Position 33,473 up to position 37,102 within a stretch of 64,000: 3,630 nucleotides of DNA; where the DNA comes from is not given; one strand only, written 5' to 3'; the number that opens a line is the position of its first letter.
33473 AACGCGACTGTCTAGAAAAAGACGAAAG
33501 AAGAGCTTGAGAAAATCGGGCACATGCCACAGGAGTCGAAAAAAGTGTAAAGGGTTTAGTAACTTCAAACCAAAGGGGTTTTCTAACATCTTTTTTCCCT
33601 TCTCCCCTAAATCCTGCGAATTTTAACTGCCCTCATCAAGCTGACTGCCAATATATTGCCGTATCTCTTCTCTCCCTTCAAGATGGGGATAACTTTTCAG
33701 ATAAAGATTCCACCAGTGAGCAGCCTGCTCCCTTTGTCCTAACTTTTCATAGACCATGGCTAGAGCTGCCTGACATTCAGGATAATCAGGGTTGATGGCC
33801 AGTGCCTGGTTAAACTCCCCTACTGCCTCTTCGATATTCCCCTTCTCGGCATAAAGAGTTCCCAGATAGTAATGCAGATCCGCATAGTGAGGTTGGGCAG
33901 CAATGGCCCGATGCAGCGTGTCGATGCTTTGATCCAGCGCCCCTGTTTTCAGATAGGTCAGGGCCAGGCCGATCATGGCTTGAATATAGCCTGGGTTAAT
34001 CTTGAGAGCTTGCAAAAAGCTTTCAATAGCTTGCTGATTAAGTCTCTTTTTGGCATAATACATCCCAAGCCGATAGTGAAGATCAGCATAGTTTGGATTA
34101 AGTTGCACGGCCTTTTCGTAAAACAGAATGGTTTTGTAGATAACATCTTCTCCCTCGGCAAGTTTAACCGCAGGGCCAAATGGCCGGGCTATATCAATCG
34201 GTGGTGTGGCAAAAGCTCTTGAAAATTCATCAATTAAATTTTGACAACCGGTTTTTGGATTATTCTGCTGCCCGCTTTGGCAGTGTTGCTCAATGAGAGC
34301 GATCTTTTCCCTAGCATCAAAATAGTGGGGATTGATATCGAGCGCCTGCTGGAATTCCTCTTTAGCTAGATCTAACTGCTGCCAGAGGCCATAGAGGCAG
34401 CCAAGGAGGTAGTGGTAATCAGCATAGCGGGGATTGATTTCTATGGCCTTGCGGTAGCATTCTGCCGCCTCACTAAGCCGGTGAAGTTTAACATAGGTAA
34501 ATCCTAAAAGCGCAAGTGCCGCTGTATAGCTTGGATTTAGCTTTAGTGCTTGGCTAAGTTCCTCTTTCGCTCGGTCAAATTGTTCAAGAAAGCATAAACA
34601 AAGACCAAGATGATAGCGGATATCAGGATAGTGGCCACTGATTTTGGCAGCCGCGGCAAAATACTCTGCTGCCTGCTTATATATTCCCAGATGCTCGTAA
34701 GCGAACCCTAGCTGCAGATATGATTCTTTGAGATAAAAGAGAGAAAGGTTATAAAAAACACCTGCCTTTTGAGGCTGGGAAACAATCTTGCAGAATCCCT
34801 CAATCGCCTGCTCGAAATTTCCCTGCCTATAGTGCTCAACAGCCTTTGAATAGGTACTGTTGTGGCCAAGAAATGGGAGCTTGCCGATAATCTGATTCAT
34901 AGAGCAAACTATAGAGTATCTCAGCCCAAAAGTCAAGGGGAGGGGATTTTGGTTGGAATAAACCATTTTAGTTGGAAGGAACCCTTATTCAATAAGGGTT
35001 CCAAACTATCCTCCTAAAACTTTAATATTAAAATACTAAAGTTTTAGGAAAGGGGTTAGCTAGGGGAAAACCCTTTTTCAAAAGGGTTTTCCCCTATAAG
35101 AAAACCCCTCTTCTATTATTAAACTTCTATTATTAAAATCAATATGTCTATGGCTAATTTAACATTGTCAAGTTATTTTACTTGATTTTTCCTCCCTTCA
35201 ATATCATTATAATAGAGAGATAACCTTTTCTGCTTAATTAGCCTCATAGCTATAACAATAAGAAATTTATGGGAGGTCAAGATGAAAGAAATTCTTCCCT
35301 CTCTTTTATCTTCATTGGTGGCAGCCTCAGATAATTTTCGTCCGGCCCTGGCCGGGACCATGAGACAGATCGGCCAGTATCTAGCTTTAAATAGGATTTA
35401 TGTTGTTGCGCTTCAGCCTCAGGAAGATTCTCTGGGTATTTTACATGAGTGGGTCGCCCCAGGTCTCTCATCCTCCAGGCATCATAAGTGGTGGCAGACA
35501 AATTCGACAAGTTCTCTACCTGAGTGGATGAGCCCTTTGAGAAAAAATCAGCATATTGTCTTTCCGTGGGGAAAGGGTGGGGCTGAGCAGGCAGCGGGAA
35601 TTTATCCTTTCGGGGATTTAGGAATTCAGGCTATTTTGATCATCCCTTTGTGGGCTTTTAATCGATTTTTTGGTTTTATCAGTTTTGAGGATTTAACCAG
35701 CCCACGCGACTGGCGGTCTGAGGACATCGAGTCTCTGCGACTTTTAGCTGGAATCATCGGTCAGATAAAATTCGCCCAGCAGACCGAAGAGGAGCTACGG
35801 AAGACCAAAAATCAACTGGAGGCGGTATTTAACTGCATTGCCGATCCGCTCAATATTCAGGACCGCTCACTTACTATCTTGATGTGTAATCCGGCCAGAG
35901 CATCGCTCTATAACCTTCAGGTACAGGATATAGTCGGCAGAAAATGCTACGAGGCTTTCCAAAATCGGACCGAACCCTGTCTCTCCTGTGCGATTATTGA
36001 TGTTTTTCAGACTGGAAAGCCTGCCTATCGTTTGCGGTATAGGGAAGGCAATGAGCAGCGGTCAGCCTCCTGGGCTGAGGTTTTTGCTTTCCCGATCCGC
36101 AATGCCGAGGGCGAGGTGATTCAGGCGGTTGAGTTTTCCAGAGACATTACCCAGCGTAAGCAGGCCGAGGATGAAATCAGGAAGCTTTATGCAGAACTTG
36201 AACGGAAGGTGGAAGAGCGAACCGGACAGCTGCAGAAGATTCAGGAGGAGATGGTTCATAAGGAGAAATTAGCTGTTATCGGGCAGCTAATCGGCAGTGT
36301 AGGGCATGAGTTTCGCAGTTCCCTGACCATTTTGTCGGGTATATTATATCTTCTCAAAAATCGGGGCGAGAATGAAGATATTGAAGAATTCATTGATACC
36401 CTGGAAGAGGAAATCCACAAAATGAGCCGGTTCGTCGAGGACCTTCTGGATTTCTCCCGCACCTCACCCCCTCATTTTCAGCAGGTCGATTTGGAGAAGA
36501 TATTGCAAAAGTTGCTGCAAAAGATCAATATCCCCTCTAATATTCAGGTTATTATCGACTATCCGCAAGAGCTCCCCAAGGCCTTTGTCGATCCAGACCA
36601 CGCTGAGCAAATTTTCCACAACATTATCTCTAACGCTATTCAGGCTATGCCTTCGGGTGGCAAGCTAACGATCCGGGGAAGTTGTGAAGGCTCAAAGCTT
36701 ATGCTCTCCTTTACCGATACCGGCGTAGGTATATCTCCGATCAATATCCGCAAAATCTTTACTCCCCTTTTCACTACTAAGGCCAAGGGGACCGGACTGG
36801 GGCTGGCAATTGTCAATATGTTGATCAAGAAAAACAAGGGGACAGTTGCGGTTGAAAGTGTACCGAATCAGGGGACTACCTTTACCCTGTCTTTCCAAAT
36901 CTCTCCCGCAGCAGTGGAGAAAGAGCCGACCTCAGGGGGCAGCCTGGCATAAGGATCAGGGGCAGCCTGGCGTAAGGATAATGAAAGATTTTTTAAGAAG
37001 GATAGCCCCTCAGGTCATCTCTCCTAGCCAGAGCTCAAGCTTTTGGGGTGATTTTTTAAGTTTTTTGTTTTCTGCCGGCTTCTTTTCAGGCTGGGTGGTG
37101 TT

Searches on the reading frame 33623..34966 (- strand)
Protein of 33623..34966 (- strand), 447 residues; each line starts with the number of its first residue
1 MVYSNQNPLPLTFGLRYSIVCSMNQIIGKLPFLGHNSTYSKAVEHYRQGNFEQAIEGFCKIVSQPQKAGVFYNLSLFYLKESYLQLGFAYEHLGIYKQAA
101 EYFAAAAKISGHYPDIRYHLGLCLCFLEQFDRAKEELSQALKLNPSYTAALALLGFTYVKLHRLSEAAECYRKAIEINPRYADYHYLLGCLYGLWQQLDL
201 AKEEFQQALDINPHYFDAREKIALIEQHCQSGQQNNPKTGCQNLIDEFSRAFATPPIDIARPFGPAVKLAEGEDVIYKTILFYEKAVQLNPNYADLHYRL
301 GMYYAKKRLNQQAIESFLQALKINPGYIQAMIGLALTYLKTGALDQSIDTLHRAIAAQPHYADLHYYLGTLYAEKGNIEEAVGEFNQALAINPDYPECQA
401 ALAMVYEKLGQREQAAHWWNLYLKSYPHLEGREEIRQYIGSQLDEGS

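Call 68: search_protein_families(library=pfam, proteins=[window:33623-34966:-])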
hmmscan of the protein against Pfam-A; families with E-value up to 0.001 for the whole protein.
window:33623-34966:- (447 aa): 29 families (the best 25 are shown)
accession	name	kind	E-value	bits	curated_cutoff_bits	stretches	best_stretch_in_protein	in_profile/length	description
PF00515.34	TPR_1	-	1.1e-45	152.1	27.8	5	150-181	3-34/34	Tetratricopeptide repeat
PF07719.23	TPR_2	-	2.1e-44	146.4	27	4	362-395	1-34/34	Tetratricopeptide repeat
PF13414.12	TPR_11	-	5.8e-40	135.2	26.8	5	369-410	1-42/42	TPR repeat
PF13181.12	TPR_8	-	8.9e-38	125.7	25.7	3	182-214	1-33/34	Tetratricopeptide repeat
PF13431.12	TPR_17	-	2.1e-34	115.3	24.4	2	170-202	1-33/34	Tetratricopeptide repeat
PF14559.12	TPR_19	-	2.1e-33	114.9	25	4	128-188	5-65/68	Tetratricopeptide repeat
PF13432.12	TPR_16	-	1.9e-26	92.6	32.7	2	334-396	3-65/65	Tetratricopeptide repeat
PF13428.12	TPR_14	-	1.1e-25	88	23.5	1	363-403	2-42/44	Tetratricopeptide repeat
PF13424.12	TPR_12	-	2.9e-18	66.2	30.1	3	329-391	4-74/77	Tetratricopeptide repeat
PF13174.12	TPR_6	-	4.7e-16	58.7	26.3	0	366-394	4-32/33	Tetratricopeptide repeat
PF13371.12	TPR_9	-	1.8e-15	57.2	35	0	338-404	5-71/73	Tetratricopeptide repeat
PF23914.1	TPR_CcmH_CycH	-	6.4e-12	46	42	1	298-393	54-152/158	Cytochrome c-type biogenesis protein H TPR domain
PF25063.1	ARM_TT21_C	-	1.9e-10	41.4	35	1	128-178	109-159/209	Tetratricopeptide repeat protein 21 C-terminal ARM domain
PF13176.12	TPR_7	-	3.1e-10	39.7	27.9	0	330-357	1-30/36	Tetratricopeptide repeat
PF12895.13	ANAPC3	-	9.9e-10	39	27.2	1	97-173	6-81/82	Anaphase-promoting complex, cyclosome, subunit 3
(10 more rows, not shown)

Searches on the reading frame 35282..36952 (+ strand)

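Call 68: search_protein_families(library=pfam, proteins=[window:35282-36952:+])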
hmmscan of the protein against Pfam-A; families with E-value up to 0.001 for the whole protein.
window:35282-36952:+ (556 aa): 7 families
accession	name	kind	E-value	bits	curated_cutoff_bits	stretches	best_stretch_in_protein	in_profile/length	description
PF02518.31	HATPase_c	-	1.1e-23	84.3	26.4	1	437-539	2-108/111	Histidine kinase-, DNA gyrase B-, and HSP90-like ATPase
PF08448.16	PAS_4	-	2.5e-13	50.6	23.1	1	187-294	5-110/110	PAS fold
PF13426.13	PAS_9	-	8.9e-11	42.4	27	1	193-291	7-103/103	PAS domain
PF00512.31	HisKA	-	9.6e-11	42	26.9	1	334-394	3-63/66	His Kinase A (phospho-acceptor) domain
PF01590.32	GAF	-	3.1e-06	28.2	22.4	1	22-161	5-131/133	GAF domain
PF13185.12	GAF_2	-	2.5e-05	24.9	28.6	0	102-161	75-133/136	GAF domain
PF16515.11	HIP1_clath_bdg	-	0.00099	19.9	28.8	0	291-328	28-65/99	Clathrin-binding domain of Huntingtin-interacting protein 1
